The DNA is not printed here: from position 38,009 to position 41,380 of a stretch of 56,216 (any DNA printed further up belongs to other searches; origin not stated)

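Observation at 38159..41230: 1023-aa ORFan with a split zinc ribbon, a His-rich patch and three separate in-frame microsatellite arrays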

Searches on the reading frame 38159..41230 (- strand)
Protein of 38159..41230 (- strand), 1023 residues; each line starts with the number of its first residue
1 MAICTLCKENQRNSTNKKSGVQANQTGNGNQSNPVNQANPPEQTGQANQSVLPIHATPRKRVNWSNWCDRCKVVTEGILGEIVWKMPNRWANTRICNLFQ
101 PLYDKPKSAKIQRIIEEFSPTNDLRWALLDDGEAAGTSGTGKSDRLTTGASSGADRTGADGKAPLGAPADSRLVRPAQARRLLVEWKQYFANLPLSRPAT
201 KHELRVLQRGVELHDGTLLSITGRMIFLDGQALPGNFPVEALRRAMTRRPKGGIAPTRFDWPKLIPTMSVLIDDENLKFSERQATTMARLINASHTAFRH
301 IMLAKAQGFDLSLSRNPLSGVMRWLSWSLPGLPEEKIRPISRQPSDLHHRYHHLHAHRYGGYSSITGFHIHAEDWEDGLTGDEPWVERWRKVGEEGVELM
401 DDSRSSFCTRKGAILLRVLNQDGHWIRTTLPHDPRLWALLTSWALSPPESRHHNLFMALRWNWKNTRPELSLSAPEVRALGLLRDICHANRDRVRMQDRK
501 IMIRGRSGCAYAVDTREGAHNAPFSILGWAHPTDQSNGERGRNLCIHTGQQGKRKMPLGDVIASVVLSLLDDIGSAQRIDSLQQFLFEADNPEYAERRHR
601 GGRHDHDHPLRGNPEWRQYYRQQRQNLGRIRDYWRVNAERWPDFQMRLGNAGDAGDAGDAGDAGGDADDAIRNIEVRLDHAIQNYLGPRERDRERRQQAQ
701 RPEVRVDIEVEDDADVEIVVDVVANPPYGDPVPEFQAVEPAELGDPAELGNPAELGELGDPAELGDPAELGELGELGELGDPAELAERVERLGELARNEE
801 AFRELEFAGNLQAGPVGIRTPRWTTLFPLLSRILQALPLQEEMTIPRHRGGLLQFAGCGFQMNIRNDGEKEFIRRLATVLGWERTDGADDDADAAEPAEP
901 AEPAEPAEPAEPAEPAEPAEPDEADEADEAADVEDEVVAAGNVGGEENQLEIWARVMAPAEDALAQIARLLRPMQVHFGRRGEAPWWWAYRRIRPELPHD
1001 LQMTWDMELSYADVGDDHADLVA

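Call 4: search_protein_families(library=pfam, proteins=[window:38159-41230:-], max_evalue=1)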
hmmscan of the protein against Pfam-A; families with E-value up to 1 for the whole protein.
window:38159-41230:- (1023 aa): 1 family
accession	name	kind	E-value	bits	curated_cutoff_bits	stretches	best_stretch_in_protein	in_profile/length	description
PF01391.23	Collagen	-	0.011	15.9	27.2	1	744-781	10-47/60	Collagen triple helix repeat (20 copies)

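Call 5: search_protein_families(library=ncbifam, proteins=[window:38159-41230:-], max_evalue=1)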
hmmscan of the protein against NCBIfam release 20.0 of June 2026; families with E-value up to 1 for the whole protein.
window:38159-41230:- (1023 aa): 0 families

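Call 6: find_homologous_proteins(query=window:38159-41230:-)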
Query window:38159-41230:- (1023 aa): 5 proteins with E <= 0.001 among 8000 candidates.
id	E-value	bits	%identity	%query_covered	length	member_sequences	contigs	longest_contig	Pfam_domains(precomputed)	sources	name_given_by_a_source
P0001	0.0e+0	1313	63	100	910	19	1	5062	-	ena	-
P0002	0.0e+0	1284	61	100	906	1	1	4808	-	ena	-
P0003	0.0e+0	1263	60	100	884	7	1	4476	-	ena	-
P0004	2.4e-264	898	54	60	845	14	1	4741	-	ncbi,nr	ncbi:MAG: hypothetical protein QGH90_02930 [Candidatus Poseidoniaceae archaeon]|nr:hypothetical prot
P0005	2.6e-259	882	67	60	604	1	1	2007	-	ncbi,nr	ncbi:MAG: hypothetical protein NZ777_15240, partial [Pseudomonadales bacterium]|nr:hypothetical prot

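Call 11: find_encoding_contigs(protein=P0004, flank=10000, max_places=6)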
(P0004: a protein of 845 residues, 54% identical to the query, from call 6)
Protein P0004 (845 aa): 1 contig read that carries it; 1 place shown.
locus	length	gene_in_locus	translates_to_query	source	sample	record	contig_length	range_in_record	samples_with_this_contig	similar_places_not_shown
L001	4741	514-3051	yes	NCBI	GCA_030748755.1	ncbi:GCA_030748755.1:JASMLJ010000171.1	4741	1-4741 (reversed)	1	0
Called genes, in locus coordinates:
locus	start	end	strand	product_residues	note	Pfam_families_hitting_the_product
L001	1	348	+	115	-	PF01212:Beta_elim_lyase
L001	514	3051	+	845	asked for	-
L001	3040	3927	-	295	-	-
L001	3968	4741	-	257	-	?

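Call 13: find_related_loci(query=A1, collection=genome_contigs, flank=10000)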
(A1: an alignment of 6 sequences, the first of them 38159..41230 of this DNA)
Query A1 (1023 aa) in genome_contigs; peptide patterns used: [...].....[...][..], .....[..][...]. (x = any residue, [..] = any of these).
192 stretches matched a pattern; 2 encode a relative of the query (tblastn E <= 1e-3); 2 distinct loci.
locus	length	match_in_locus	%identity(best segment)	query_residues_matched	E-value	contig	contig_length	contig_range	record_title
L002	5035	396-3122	64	1-1023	0e+0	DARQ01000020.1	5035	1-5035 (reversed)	MAG TPA_asm: Euryarchaeota archaeon UBA60 UBA60_contig_72997, whole genome shotgun sequence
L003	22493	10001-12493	54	66-1023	0e+0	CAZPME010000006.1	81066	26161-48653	MAG TPA_asm: uncultured Candidatus Poseidoniales archaeon isolate SRP260945_co1_349 genome assembly, contig: NODE_277_le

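Call 18: search_solved_structures(query=A1, max_evalue=10)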
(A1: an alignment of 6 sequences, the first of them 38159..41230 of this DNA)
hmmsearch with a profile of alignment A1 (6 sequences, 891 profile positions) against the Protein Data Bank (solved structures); distinct sequences matched with E-value up to 10: 1.
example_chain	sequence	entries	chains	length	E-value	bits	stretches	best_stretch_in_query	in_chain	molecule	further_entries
6yw5_CC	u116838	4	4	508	0.27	12.3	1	55-114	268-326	Ribosomal protein S5, mitochondrial | Ribosomal protein S5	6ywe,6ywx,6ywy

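Call 20: search_protein_families(library=phrogs, proteins=[window:38159-41230:-], max_evalue=0.1)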
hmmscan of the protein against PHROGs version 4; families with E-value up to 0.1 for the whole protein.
window:38159-41230:- (1023 aa): 2 families
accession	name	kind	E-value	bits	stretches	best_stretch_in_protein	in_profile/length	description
phrog_366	-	tail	0.00018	22.1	1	742-946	169-314/474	tail fiber protein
phrog_35286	-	unknown function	0.043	13.2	0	748-783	285-320/750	-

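Call 21: search_protein_families(library=padloc, proteins=[window:38159-41230:-], max_evalue=0.1)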
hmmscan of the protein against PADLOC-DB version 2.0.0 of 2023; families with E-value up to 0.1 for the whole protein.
window:38159-41230:- (1023 aa): 0 families

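Call 23: search_protein_representatives(alignment_id=A1)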
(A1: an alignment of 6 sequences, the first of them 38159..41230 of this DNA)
Query: 6 sequences, 891 profile positions. Proteins with E-value up to 0.001 (for the whole library): 111; up to 1e-10: 64; up to 1e-30: 23. The best 111 are listed.
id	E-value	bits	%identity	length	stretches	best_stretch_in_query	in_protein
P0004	0.0e+00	1457.8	-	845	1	39-891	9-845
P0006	4.8e-176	603.9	-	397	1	1-353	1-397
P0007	2.7e-171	588.2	-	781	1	75-891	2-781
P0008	2.1e-106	373.4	-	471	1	389-883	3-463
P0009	3.7e-64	233.6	-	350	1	511-883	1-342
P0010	8.8e-57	209.2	-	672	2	154-573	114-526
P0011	2.2e-56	207.9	-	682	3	336-544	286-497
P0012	7.9e-56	206.1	-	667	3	329-542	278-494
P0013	6.3e-54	199.8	-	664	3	312-546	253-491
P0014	8.4e-51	189.5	-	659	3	339-563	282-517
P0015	1.1e-49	185.7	-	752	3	339-540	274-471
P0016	5.8e-47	176.8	-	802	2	144-680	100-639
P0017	2.7e-45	171.2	-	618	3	352-541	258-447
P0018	1.1e-44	169.2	-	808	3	339-543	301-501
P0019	1.4e-44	168.9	-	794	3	276-542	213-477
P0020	3.7e-41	157.5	-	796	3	272-541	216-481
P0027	1.1e-32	129.5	-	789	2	155-541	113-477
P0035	3.1e-24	101.6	-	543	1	331-571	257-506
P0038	4.1e-23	97.8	-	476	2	330-550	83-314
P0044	2.5e-20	88.6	-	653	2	338-580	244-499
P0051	5.9e-16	74.2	-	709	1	338-619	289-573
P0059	9.4e-14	66.9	-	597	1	330-619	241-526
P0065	7.7e-12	60.5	-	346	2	724-887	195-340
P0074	1.2e-08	49.9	-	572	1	345-611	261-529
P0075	1.3e-08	49.9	-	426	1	422-552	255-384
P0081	3.0e-07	45.3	-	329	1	731-859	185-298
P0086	2.2e-06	42.5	-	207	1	730-881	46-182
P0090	7.5e-06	40.7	-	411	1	434-541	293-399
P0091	8.5e-06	40.5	-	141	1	742-877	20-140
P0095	1.0e-05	40.3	-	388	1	431-529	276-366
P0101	2.1e-05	39.2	-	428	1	430-536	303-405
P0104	4.4e-05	38.2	-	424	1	379-531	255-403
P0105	5.0e-05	38.0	-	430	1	374-539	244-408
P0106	5.3e-05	37.9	-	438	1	433-542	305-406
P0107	6.4e-05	37.6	-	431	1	427-542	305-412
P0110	2.5e-04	35.7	-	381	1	427-539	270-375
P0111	2.8e-04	35.5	-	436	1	378-546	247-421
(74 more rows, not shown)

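Call 25: search_protein_families(library=pfam, alignment_id=A2, max_evalue=0.01)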
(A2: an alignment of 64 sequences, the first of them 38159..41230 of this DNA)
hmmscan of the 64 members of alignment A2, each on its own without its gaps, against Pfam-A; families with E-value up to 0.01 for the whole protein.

A. member 1, window:38159-41230:- (1023 aa): 0 families

B. families by the number of members that match (of 64 scanned): 0 families

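Call 26: find_homologous_proteins(query=A2, max_evalue=0.00001)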
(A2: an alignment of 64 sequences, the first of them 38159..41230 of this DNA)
Query A2 (64 sequences) (1023 aa, profile of the alignment): 6 proteins with E <= 0.00001 among 8000 candidates.
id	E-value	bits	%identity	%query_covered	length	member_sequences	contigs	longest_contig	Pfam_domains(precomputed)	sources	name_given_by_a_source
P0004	3.3e-160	553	54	60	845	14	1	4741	-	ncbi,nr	ncbi:MAG: hypothetical protein QGH90_02930 [Candidatus Poseidoniaceae archaeon]|nr:hypothetical prot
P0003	4.3e-153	529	60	100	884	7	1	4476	-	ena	-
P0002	2.7e-152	527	61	100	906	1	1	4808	-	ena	-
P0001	3.9e-149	516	63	100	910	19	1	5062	-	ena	-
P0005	7.7e-101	357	67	60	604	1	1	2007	-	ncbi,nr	ncbi:MAG: hypothetical protein NZ777_15240, partial [Pseudomonadales bacterium]|nr:hypothetical prot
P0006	7.2e-37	145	94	39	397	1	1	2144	-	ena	-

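Call 27: search_solved_structures(query=A2, max_evalue=10)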
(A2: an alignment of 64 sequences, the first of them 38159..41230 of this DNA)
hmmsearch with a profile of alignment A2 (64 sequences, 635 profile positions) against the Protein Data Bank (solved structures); distinct sequences matched with E-value up to 10: 9.
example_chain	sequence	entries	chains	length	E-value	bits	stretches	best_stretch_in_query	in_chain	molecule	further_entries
7m5d_A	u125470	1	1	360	0.062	15.1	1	45-124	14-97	Peptide chain release factor 1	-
2b3t_B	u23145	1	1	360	0.063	15.1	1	45-124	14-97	Peptide chain release factor 1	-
5j30_QY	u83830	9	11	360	0.063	15.1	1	45-124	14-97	Peptide chain release factor 1 | Peptide chain release factor RF1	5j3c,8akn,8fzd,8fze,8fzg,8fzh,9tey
6dnc_MA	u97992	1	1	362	0.063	15.1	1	45-124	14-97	Peptide chain release factor 1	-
6gxn_v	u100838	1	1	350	0.063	15.1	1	45-124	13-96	Peptide chain release factor RF1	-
5j4d_JA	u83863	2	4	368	0.064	15.1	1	45-124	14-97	Peptide chain release factor 1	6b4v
6boh_JA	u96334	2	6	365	0.066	15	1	45-124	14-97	Peptide chain release factor 1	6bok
6p07_A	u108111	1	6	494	0.1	14.4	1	220-297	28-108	Spastin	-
9n9s_N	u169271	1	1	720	4.9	8.9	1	480-555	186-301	Anaphase-promoting complex subunit 2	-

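Call 29: find_encoding_contigs(protein=P0010, flank=8000, max_places=4)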
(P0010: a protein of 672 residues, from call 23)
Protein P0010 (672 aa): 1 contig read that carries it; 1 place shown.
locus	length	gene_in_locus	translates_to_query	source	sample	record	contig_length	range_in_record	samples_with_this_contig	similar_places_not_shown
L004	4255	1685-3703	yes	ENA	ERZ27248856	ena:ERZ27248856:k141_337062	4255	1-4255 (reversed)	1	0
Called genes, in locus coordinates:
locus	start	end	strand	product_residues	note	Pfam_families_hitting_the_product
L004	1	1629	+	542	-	?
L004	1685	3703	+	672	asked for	-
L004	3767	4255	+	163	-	?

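Call 30: find_encoding_contigs(protein=P0016, flank=8000, max_places=4)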
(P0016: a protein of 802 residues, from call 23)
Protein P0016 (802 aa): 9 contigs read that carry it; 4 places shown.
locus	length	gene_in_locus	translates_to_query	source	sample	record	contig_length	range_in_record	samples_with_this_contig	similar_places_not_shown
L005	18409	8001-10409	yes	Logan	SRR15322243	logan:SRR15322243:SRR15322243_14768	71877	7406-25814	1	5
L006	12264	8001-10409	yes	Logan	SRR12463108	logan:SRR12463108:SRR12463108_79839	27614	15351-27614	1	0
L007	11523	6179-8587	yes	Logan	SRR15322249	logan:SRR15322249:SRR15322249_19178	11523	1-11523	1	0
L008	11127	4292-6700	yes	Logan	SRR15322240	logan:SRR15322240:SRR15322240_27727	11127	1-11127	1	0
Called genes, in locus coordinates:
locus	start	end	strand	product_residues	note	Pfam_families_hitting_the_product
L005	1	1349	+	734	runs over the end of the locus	PF17207:MCM_OB, PF00493:MCM, PF01078:Mg_chelatase (faint), PF07726:AAA_3 (weak), PF17855:MCM_lid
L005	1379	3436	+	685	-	PF02934:GatB_N, PF02637:GatB_Yqey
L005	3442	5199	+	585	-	-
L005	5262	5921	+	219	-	PF20221:DUF6580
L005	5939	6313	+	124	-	PF01981:PTH2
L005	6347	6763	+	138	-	PF01981:PTH2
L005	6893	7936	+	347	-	PF01212:Beta_elim_lyase, PF00266:Aminotran_5 (weak)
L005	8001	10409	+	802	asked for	-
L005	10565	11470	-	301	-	-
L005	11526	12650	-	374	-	-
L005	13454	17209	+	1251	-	PF12705:PDDEXK_1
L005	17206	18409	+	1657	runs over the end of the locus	PF13245:AAA_19 (faint), PF00580:UvrD-helicase, PF13361:UvrD_C, PF12705:PDDEXK_1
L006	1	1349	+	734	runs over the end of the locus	PF17207:MCM_OB, PF00493:MCM, PF01078:Mg_chelatase (faint), PF07726:AAA_3 (weak), PF17855:MCM_lid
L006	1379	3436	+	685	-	PF02934:GatB_N, PF02637:GatB_Yqey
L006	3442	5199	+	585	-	-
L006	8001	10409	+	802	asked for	-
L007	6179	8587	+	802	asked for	-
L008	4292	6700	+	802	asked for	-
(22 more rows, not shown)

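Call 42: find_encoding_contigs(protein=P0006, flank=5000, max_places=4)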
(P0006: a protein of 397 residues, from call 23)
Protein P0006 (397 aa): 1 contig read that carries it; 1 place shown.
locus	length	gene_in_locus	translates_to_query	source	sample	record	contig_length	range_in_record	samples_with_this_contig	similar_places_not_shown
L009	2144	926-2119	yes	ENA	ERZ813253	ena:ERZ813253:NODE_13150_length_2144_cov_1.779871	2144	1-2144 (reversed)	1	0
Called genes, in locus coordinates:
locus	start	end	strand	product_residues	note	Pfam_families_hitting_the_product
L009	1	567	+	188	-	?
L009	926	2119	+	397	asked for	-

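Call 43: predict_structure(alignment_id=A2)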
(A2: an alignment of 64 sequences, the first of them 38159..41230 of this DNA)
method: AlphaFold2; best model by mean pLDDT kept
length: 1023 residues; sequences in the alignment: 64
mean_pLDDT: 69.8   pTM: 0.58
mean pLDDT of the five models: 69.8, 68.5, 68.4, 68.3, 66.2
residues with pLDDT >= 90: 362; 70-90: 187; 50-70: 126; < 50: 348
segments of 3 or more residues with pLDDT < 50: 12-59, 133-139, 143-169, 298-314, 342-363, 601-612, 629-631, 637-665, 677-683, 685-687, 701-779, 805-807, 809-820, 895-947, 1016-1023
pLDDT, mean of each block of 10 residues (from residue 1): 77 46 37 36 36 40 78 89 82 95 95 96 94 51 42 44 47 80 95 88 95 95 93 92 96 93 96 76 64 52 44 66 86 69 45 40 61 72 89 76 82 94 91 97 94 95 84 92 96 94 97 91 92 88 82 75 97 97 95 70 43 51 49 48 42 41 48 49 48 66 39 37 36 34 38 38 41 41 71 59 44 36 89 95 91 92 92 97 77 47 45 42 38 38 51 95 95 89 89 83 84 54 32
secondary structure, 60 per line:
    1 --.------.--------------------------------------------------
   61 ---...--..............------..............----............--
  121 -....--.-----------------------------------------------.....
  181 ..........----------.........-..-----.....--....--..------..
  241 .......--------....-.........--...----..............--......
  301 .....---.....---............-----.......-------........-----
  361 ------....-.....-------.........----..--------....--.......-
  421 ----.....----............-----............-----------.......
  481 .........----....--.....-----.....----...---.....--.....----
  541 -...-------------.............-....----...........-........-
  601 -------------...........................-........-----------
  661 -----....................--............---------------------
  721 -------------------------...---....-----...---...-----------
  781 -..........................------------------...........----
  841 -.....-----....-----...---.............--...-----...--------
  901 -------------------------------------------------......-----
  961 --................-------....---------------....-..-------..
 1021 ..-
elements in order (helices of 4 or more, strands of 3 or more residues): H69-82 H89-102 H107-118 H122-125 H176-190 H201-209 E218-222 E225-228 H239-247 H261-269 E272-274 H279-292 H295-305 H309-313 H317-328 E337-340 H348-355 E367-370 H372-376 H384-392 E407-410 E413-419 E425-429 H434-445 H451-462 H474-489 E494-497 E500-504 E510-514 E525-529 H532-536 E542-544 H558-570 H572-575 H580-590 H592-599 H614-640 H642-649 H666-685 H688-699 H752-755 H782-807 H826-836 E842-846 E852-855 E861-863 H867-879 E882-884 E950-955 H963-978 H986-989 H1005-1008 H1019-1022
